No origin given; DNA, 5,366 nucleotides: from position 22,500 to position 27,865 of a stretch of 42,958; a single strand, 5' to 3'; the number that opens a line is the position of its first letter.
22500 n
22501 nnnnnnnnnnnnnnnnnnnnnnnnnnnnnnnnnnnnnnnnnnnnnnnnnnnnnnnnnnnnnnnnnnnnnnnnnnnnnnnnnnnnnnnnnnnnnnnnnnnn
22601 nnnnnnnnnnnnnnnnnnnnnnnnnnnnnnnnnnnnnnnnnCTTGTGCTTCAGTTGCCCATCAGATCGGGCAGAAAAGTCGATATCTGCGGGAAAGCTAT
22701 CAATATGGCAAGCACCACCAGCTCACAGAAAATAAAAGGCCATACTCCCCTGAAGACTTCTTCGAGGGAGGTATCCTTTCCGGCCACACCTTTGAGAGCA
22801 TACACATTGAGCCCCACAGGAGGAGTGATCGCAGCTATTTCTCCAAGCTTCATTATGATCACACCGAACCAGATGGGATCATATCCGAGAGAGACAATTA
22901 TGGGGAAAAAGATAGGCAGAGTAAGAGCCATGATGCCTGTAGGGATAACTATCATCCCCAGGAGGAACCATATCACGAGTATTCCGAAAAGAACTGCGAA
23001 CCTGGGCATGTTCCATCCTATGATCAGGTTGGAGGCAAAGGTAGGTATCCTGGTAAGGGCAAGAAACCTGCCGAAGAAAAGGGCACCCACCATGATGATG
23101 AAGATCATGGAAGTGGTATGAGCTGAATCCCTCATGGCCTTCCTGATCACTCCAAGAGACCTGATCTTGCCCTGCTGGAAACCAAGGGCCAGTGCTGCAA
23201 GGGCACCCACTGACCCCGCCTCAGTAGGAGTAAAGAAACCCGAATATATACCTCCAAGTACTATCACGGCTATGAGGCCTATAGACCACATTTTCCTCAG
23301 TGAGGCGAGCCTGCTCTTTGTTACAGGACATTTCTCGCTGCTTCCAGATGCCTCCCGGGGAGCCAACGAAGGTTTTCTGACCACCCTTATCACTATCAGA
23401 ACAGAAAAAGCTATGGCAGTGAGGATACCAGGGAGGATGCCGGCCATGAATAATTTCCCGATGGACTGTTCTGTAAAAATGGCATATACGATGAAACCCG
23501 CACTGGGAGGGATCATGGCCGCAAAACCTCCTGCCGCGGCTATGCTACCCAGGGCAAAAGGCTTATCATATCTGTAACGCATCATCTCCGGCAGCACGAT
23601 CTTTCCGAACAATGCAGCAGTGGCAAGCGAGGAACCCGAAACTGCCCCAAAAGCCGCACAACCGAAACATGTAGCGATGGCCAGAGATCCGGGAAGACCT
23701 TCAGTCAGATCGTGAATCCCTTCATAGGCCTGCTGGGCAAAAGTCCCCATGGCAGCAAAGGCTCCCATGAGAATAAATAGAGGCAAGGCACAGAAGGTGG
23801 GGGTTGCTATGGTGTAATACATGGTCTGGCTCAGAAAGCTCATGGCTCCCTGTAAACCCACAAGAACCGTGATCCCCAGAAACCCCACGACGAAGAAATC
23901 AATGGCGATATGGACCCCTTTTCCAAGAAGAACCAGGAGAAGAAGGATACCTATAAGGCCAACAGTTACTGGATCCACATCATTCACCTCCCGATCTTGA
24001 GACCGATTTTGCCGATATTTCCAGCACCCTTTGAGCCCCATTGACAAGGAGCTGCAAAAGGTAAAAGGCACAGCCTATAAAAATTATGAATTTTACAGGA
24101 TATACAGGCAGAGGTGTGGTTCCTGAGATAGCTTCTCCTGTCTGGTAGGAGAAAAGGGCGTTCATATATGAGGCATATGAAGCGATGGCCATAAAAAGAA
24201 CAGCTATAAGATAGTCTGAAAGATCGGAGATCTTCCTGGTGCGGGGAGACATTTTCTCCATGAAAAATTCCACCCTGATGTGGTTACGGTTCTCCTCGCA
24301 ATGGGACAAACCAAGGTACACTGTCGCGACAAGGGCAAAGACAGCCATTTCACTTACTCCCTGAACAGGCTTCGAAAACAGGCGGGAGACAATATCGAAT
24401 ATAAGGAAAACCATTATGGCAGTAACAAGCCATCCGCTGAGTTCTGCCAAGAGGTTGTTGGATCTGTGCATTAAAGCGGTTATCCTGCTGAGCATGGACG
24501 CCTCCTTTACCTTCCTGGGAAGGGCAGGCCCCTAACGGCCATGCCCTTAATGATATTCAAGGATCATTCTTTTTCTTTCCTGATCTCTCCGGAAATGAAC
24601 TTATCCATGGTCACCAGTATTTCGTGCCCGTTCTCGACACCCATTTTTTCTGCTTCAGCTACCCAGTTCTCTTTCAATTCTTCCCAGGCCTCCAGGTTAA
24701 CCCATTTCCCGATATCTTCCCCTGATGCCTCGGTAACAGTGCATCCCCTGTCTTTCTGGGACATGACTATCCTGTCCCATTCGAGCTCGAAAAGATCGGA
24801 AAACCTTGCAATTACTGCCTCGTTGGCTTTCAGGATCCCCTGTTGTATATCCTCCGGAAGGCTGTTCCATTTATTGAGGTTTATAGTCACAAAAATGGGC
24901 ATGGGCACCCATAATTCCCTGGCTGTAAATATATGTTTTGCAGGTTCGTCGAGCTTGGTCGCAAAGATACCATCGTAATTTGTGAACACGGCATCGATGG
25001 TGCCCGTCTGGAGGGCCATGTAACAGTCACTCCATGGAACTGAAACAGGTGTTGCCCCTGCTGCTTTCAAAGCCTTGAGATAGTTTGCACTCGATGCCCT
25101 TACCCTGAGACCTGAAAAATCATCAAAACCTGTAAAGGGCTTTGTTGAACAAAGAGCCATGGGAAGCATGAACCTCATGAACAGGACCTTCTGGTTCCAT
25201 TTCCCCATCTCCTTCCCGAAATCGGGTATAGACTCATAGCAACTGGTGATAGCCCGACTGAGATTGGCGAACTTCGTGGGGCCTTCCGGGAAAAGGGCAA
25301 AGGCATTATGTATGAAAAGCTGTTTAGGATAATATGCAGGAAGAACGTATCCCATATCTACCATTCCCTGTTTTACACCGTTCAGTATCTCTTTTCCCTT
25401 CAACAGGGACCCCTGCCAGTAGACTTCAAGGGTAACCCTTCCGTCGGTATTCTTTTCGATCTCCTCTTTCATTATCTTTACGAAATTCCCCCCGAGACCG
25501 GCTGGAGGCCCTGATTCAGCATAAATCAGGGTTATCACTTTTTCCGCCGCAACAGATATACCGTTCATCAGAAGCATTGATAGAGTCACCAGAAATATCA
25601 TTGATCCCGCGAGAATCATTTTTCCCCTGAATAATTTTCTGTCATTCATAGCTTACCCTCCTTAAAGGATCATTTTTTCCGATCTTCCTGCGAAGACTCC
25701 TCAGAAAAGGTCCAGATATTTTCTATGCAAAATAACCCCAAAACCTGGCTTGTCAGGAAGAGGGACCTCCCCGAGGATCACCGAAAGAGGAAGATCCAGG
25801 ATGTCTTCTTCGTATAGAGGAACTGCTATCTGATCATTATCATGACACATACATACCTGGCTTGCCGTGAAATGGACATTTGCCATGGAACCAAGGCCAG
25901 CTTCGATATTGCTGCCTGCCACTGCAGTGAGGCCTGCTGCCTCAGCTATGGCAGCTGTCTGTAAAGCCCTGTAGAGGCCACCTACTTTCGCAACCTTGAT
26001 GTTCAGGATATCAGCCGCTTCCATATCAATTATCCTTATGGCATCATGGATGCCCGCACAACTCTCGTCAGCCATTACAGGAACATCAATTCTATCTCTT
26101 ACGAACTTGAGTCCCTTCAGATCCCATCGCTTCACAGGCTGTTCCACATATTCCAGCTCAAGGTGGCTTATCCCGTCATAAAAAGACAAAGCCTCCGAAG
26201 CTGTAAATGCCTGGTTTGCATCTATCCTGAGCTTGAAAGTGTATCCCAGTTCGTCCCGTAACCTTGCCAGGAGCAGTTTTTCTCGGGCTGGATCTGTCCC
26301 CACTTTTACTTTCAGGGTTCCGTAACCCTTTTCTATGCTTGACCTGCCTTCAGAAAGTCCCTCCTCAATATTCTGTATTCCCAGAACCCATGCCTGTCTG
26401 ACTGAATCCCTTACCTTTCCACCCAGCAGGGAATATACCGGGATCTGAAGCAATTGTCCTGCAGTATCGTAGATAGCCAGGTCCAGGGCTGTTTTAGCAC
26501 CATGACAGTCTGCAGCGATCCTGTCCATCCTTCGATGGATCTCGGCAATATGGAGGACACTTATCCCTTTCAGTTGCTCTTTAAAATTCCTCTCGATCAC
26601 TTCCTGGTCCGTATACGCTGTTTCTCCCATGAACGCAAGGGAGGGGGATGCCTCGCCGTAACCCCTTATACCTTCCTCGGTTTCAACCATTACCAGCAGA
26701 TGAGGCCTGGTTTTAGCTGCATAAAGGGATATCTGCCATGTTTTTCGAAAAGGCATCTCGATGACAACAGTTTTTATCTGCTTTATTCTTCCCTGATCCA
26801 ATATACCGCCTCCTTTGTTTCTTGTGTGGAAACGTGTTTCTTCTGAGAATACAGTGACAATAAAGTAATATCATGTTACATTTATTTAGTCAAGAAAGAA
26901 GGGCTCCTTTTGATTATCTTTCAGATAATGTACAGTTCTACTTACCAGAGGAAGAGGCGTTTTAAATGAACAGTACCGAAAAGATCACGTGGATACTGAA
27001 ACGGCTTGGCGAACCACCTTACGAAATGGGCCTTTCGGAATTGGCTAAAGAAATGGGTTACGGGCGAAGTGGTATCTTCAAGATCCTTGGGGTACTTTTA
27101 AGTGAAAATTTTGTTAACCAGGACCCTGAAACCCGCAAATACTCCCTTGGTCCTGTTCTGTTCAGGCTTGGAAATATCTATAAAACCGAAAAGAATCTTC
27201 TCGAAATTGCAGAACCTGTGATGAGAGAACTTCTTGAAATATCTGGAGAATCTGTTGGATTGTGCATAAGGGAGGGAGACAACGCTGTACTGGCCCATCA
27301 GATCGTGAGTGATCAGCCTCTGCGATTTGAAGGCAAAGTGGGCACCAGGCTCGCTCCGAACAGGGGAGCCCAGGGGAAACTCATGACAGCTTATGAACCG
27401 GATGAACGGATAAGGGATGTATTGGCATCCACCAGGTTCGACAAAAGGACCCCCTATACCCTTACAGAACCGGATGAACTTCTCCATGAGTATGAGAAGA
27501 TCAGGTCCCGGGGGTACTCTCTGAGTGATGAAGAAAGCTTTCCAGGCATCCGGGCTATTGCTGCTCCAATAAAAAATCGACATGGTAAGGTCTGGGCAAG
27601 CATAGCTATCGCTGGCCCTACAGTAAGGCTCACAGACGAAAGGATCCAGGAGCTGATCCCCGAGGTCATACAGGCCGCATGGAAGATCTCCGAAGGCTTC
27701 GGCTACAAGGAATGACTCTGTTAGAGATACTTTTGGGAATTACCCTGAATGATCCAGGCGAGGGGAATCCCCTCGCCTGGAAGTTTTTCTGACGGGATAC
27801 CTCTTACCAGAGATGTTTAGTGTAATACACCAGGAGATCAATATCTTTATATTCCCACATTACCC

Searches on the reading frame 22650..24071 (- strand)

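Call 79: search_protein_families(library=pfam, proteins=[window:22650-24071:-], max_evalue=0.00001)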
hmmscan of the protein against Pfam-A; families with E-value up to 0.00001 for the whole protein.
window:22650-24071:- (473 aa): 1 family
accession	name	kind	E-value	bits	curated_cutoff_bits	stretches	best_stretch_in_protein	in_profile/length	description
PF06808.19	DctM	-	1e-77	262.2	23.8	1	43-463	2-413/413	Tripartite ATP-independent periplasmic transporter, DctM component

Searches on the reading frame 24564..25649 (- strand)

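Call 80: search_protein_families(library=pfam, proteins=[window:24564-25649:-], max_evalue=0.00001)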
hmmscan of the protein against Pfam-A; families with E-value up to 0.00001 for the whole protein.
window:24564-25649:- (361 aa): 1 family
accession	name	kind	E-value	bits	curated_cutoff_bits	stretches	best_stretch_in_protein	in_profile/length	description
PF03480.18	DctP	-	6.9e-35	121.2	23.4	1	54-318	12-273/286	Bacterial extracellular solute-binding protein, family 7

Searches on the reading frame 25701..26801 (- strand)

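Call 80: search_protein_families(library=pfam, proteins=[window:25701-26801:-], max_evalue=0.00001)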
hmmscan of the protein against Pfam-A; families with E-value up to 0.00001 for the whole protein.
window:25701-26801:- (366 aa): 3 families
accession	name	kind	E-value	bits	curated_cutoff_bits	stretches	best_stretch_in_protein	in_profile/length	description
PF13378.12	MR_MLE_C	-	4.5e-45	154.5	29.4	1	155-359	9-216/219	Enolase C-terminal domain-like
PF02746.21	MR_MLE_N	-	1.7e-13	51.3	22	1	12-127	5-117/117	Mandelate racemase / muconate lactonizing enzyme, N-terminal domain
PF07476.17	MAAL_C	-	2.1e-06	27.6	27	1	235-309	135-210/249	Methylaspartate ammonia-lyase C-terminus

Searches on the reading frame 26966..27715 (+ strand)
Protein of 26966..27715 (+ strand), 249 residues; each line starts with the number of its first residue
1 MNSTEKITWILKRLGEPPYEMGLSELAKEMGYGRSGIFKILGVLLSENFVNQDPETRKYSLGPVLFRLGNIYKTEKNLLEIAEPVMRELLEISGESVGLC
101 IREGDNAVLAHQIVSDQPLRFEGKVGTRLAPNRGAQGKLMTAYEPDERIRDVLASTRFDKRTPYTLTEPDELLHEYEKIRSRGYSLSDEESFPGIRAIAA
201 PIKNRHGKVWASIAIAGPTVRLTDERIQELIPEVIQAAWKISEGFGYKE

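Call 80: search_protein_families(library=pfam, proteins=[window:26966-27715:+], max_evalue=0.00001)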
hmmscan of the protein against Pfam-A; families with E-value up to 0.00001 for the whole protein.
window:26966-27715:+ (249 aa): 1 family
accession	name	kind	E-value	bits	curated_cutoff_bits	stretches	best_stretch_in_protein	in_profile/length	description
PF01614.24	IclR_C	-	1.1e-42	146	24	1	75-242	6-173/174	Bacterial transcriptional regulator IclR C-terminal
